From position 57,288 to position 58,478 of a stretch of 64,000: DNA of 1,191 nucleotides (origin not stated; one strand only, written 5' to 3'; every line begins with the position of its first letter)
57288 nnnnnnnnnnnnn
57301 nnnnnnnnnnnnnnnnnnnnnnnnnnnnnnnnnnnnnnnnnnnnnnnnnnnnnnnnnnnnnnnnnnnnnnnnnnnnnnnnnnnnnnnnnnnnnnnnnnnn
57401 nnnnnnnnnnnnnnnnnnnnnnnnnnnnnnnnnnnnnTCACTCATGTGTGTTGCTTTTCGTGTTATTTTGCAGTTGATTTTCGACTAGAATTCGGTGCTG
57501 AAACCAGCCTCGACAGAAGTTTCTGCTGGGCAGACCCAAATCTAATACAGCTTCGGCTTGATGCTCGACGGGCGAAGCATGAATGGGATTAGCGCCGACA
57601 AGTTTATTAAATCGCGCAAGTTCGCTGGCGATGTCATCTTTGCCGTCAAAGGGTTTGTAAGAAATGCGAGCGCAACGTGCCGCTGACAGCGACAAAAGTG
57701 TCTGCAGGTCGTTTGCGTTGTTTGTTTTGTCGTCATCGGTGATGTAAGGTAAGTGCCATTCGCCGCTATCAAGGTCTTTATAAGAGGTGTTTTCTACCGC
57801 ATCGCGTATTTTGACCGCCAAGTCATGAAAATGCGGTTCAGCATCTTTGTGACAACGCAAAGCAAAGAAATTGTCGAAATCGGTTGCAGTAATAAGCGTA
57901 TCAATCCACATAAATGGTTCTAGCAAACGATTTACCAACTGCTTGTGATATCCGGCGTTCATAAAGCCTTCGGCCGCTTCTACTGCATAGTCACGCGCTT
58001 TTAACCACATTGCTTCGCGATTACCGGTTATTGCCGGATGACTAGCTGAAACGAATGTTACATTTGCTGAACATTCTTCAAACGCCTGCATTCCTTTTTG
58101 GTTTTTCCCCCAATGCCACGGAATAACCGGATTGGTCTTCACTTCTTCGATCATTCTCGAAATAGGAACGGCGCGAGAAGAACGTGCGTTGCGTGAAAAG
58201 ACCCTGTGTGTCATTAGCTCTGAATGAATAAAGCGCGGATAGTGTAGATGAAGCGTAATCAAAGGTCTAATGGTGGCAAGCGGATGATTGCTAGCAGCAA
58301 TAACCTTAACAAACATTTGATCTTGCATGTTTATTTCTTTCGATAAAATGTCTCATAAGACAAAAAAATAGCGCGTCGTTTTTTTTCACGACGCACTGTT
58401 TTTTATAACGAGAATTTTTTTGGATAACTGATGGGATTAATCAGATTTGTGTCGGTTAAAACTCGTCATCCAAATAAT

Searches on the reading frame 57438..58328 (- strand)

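Call 31: search_protein_families(library=pfam, proteins=[window:57438-58328:-], max_evalue=0.01)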
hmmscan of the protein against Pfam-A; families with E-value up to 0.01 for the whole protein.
window:57438-58328:- (296 aa): 1 family
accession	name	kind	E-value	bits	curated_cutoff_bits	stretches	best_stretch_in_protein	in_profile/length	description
PF02511.20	Thy1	-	8.8e-11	42.4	24.8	1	7-179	42-186/191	Thymidylate synthase complementing protein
